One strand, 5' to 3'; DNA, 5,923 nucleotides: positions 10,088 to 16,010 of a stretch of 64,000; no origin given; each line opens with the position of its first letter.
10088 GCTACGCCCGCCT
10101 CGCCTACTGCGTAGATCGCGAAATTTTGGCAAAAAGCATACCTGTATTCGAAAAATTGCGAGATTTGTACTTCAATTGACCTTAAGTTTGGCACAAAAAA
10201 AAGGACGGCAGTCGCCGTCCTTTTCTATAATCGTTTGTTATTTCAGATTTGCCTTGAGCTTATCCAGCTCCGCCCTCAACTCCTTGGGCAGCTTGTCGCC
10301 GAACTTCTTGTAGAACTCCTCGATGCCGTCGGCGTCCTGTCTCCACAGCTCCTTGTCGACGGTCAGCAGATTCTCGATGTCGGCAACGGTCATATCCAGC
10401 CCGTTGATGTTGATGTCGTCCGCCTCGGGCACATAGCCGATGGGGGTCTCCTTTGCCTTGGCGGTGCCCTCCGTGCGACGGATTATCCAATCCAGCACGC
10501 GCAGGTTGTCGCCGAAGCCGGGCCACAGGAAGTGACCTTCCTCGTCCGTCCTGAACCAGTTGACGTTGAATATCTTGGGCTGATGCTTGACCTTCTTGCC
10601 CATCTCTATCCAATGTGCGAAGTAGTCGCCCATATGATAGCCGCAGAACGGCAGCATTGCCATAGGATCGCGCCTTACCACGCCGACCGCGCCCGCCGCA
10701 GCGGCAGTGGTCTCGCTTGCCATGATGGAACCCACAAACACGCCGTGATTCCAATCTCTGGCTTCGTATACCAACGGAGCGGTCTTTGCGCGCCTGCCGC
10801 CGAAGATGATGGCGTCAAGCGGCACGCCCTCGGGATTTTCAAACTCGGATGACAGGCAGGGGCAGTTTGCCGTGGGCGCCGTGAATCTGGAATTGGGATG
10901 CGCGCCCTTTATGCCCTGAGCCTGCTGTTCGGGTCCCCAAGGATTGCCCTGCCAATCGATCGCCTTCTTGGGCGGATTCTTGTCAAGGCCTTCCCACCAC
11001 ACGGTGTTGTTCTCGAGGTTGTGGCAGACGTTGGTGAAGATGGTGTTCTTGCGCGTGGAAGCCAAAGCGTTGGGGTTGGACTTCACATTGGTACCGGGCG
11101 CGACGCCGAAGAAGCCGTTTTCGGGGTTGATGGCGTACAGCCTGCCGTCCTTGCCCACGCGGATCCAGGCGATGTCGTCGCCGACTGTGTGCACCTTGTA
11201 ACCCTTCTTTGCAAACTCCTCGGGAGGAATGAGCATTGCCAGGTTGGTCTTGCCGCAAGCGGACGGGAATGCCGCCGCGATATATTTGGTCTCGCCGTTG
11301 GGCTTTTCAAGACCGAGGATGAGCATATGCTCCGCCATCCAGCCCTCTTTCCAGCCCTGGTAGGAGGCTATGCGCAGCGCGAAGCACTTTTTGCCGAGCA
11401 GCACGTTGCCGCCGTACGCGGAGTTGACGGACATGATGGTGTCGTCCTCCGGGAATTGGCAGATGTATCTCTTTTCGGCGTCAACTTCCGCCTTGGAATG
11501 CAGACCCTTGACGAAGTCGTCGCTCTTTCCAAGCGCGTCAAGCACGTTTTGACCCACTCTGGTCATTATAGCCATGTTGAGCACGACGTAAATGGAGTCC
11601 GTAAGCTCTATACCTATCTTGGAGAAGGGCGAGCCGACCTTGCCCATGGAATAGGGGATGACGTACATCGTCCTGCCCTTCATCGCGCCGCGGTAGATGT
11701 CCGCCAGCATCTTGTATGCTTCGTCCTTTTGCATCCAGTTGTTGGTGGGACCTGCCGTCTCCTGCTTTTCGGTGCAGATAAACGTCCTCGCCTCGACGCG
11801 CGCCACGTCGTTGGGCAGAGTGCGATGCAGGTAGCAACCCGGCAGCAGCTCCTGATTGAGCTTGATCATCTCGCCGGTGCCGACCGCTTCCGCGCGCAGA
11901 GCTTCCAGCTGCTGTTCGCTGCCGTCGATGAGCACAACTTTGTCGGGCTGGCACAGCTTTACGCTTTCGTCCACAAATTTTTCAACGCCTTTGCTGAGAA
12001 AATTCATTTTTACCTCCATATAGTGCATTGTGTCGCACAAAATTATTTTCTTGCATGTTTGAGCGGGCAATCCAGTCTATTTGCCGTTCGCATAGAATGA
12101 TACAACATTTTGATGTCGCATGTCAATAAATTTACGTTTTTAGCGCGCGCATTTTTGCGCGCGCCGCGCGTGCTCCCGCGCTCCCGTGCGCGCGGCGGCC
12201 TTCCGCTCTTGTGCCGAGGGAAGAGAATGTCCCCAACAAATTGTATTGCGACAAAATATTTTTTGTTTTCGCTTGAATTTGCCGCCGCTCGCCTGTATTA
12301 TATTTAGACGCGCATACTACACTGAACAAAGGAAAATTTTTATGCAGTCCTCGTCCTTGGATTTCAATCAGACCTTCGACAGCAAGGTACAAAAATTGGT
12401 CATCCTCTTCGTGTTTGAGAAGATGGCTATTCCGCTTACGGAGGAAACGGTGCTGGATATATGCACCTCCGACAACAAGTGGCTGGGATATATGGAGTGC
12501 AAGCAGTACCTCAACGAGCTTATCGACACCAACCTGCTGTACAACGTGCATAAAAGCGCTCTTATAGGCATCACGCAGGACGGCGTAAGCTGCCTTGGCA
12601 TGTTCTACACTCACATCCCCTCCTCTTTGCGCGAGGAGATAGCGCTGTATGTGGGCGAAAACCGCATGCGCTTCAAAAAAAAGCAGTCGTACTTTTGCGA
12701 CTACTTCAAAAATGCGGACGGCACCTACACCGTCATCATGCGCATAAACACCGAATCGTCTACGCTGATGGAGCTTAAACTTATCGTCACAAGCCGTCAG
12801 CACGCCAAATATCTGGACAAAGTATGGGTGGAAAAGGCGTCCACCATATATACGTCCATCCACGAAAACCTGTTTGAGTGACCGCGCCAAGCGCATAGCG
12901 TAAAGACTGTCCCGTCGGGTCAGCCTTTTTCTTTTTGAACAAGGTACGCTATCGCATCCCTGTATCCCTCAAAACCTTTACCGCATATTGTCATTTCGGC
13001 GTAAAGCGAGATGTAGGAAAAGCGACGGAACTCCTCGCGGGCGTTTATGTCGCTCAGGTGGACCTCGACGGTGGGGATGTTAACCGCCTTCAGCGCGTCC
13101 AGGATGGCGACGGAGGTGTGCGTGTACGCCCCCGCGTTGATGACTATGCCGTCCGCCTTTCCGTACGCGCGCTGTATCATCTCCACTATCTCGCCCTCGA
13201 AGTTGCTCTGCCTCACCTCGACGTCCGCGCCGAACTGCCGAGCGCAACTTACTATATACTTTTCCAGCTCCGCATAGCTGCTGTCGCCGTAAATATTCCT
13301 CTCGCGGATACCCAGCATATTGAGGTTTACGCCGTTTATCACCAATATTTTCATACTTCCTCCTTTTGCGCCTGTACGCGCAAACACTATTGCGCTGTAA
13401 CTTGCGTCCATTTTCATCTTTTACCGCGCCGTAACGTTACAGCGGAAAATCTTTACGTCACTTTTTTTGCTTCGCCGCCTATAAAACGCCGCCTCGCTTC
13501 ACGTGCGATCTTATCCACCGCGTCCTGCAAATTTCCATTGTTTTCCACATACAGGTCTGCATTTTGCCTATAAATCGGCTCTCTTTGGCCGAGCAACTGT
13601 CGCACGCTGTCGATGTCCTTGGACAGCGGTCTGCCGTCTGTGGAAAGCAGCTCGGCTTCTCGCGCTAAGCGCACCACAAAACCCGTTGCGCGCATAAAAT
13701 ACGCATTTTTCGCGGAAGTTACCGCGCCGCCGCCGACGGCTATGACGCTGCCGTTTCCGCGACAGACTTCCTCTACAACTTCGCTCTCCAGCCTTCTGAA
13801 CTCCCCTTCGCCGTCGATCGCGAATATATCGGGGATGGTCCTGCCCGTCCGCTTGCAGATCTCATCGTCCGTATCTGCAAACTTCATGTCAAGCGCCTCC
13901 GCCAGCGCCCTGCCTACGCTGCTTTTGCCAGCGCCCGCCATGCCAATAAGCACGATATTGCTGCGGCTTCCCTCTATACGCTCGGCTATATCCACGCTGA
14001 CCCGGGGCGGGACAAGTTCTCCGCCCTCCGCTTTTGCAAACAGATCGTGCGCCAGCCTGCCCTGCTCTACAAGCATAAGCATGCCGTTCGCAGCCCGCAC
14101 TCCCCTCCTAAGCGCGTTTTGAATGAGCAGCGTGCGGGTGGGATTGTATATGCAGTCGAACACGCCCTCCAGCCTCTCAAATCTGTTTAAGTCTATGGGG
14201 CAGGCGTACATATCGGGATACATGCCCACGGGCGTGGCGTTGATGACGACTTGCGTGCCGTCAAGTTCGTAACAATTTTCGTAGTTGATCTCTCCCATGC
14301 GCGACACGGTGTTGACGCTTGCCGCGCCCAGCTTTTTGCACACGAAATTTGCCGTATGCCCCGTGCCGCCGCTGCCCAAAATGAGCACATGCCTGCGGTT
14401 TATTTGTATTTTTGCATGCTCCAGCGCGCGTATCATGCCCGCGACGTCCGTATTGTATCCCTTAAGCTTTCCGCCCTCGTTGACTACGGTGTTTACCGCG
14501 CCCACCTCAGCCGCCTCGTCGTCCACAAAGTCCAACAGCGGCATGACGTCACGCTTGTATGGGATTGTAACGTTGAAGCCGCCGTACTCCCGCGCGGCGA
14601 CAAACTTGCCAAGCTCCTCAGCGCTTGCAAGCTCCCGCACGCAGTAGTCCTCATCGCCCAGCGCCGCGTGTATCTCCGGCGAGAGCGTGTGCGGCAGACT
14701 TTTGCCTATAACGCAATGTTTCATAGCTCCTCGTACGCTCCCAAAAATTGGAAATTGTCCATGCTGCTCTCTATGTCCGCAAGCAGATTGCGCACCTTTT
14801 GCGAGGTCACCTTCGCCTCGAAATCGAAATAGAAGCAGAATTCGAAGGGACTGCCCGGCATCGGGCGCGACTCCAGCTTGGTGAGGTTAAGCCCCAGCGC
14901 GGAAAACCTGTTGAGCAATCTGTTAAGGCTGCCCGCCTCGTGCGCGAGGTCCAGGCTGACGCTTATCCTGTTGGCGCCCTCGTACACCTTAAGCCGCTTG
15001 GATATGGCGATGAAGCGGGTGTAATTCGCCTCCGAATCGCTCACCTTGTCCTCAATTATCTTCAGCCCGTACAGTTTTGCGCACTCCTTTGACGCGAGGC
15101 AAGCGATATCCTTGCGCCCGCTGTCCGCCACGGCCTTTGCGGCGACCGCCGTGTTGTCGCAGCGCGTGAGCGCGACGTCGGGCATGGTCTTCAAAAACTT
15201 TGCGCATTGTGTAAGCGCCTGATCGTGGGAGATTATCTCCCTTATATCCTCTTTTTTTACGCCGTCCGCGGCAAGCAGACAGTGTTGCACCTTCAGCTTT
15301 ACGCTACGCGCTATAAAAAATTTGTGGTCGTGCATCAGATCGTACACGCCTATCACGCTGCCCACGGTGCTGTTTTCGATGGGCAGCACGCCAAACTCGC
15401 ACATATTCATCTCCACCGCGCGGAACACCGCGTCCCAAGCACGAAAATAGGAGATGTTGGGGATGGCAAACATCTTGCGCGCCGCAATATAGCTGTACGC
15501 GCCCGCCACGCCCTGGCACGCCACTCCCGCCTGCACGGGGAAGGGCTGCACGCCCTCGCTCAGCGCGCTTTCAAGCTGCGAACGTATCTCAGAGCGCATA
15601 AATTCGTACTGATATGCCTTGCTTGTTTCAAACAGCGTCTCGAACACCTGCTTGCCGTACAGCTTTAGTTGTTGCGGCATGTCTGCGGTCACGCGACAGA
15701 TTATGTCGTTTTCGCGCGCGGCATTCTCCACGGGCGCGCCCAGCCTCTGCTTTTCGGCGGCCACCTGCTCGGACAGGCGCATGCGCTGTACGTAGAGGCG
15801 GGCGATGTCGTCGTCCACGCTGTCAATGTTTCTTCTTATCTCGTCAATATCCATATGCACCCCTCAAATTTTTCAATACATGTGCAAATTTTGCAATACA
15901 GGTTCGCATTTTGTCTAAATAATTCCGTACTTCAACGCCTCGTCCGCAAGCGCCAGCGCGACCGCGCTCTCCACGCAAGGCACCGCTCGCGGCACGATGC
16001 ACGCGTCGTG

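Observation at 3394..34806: Highly over-represented ~30-nt interspersed motif (core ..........) with an uptake-sequence-like architecture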

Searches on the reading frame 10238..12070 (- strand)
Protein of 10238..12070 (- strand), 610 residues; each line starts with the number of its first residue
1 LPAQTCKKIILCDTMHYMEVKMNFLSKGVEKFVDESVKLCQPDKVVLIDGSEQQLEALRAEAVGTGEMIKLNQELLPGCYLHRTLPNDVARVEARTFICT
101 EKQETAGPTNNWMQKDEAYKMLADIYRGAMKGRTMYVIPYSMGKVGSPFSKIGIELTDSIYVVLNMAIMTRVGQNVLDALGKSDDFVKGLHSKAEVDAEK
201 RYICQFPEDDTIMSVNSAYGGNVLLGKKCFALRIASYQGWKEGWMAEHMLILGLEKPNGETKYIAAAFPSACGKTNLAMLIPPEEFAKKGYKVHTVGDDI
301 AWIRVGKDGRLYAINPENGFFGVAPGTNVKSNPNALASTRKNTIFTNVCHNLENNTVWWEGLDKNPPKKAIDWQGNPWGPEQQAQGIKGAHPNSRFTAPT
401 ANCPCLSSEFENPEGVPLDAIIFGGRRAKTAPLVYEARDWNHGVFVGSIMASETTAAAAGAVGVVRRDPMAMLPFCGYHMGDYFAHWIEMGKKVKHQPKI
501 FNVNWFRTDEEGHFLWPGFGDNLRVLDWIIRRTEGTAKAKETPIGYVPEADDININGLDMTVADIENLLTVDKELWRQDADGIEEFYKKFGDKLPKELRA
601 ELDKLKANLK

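Call 13: search_protein_families(library=pfam, proteins=[window:10238-12070:-])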
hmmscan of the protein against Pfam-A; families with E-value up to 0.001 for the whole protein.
window:10238-12070:- (610 aa): 2 families
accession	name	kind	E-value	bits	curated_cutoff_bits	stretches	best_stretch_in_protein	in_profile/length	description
PF00821.23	PEPCK_GTP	-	3.2e-169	562.8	23.8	1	244-607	1-356/357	Phosphoenolpyruvate carboxykinase C-terminal P-loop domain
PF17297.7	PEPCK_N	-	7e-89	297.6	23.8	1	31-239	1-217/218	Phosphoenolpyruvate carboxykinase N-terminal domain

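Call 49: find_homologous_proteins(query=window:10238-12070:-, max_evalue=1e-100)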
Query window:10238-12070:- (610 aa): 8000 proteins with E <= 1e-100 among 8000 candidates; the best 120 are listed.
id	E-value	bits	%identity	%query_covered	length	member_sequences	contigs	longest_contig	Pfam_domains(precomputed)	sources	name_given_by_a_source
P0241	0.0e+0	1263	90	97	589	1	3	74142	PF17297.8,PF00821.24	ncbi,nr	ncbi:MAG: phosphoenolpyruvate carboxykinase (GTP) [Bacteroides sp.]|nr:phosphoenolpyruvate carboxyki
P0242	0.0e+0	1260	90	96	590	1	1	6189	PF17297.8,PF00821.24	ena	-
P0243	0.0e+0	1258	89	96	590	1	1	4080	PF17297.8,PF00821.24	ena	-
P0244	0.0e+0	1257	89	96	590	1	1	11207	PF17297.8,PF00821.24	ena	-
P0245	0.0e+0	1249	89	97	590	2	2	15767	PF17297.8,PF00821.24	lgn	-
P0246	0.0e+0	1243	88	96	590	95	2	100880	PF17297.8,PF00821.24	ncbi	-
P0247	0.0e+0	1201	86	96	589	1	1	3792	PF17297.8,PF00821.24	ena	-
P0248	0.0e+0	1201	86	96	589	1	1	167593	PF17297.8,PF00821.24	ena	-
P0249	0.0e+0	1200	86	96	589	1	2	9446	PF17297.8,PF00821.24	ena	-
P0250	0.0e+0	1200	86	96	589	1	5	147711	PF17297.8,PF00821.24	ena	-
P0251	0.0e+0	1200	86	96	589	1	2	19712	PF17297.8,PF00821.24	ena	-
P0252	0.0e+0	1200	88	96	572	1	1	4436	PF17297.8,PF00821.24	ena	-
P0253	0.0e+0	1200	86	96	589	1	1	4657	PF17297.8,PF00821.24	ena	-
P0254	0.0e+0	1199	86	96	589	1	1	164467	PF17297.8,PF00821.24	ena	-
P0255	0.0e+0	1199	86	96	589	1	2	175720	PF17297.8,PF00821.24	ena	-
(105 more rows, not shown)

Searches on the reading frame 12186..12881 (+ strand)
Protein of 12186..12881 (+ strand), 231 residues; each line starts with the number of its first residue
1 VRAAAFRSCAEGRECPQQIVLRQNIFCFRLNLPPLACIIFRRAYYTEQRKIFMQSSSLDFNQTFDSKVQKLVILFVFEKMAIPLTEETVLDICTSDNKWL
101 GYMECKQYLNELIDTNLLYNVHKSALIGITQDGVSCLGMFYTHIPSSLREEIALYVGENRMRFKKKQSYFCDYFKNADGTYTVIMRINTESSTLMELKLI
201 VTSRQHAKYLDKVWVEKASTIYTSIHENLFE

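Call 13: search_protein_families(library=pfam, proteins=[window:12186-12881:+])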
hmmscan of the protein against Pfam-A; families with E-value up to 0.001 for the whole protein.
window:12186-12881:+ (231 aa): 1 family
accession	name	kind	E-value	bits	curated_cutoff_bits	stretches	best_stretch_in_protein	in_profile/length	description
PF14277.12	DUF4364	-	3.7e-34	118.3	26.9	1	70-229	2-162/162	Domain of unknown function (DUF4364)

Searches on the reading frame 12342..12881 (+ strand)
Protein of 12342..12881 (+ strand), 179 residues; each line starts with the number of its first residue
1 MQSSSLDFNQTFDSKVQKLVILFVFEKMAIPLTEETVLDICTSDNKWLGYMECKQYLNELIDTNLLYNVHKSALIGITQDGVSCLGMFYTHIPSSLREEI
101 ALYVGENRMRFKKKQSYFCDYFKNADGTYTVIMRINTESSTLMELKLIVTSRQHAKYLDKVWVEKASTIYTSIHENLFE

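Call 78: search_solved_structures(query=window:12342-12881:+, max_evalue=1)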
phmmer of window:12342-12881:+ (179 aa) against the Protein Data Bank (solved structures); distinct sequences matched with E-value up to 1: 0.

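Call 79: search_protein_families(library=ncbifam, proteins=[window:12342-12881:+], max_evalue=0.01)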
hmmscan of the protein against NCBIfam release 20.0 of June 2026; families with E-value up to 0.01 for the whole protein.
window:12342-12881:+ (179 aa): 0 families

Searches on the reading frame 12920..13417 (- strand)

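Call 14: search_protein_families(library=pfam, proteins=[window:12920-13417:-])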
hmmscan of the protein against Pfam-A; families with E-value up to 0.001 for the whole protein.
window:12920-13417:- (165 aa): 1 family
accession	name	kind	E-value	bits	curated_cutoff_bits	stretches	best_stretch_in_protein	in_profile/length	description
PF01220.24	DHquinase_II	-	1.6e-54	183.9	23.3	1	23-159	1-137/138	Dehydroquinase class II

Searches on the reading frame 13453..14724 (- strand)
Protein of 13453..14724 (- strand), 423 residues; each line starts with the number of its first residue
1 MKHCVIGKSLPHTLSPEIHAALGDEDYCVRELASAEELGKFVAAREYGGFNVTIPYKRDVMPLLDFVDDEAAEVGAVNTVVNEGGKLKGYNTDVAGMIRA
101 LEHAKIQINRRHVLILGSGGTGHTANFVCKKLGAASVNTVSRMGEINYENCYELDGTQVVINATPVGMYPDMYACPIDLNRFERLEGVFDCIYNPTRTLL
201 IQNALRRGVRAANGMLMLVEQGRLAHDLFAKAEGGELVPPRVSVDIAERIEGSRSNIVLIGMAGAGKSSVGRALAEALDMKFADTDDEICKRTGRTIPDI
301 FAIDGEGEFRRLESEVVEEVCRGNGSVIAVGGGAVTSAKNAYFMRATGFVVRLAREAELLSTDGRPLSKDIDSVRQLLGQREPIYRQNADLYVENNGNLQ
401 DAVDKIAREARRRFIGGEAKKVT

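Call 14: search_protein_families(library=pfam, proteins=[window:13453-14724:-])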
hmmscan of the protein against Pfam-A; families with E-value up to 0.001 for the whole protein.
window:13453-14724:- (423 aa): 4 families
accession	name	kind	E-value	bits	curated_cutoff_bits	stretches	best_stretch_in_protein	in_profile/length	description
PF01202.28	SKI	-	3e-35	122.2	22.1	1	264-408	2-156/159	Shikimate kinase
PF08501.16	Shikimate_dh_N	-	1.6e-15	57.5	27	1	5-80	1-83/83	Shikimate dehydrogenase substrate binding domain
PF13191.12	AAA_16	-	4.4e-05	24.5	32.6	0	249-315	18-85/167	AAA ATPase domain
PF13671.12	AAA_33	-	5.7e-05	23.9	27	1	257-332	2-78/143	AAA domain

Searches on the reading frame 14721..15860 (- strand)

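Call 14: search_protein_families(library=pfam, proteins=[window:14721-15860:-])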
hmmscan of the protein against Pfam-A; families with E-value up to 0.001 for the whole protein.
window:14721-15860:- (379 aa): 2 families
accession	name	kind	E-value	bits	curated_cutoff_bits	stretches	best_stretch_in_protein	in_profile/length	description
PF00800.23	PDT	-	1.2e-52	178.8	25.2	1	113-289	1-179/181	Prephenate dehydratase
PF01817.26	CM_2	-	8.2e-14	52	27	1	8-85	1-80/80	Chorismate mutase type II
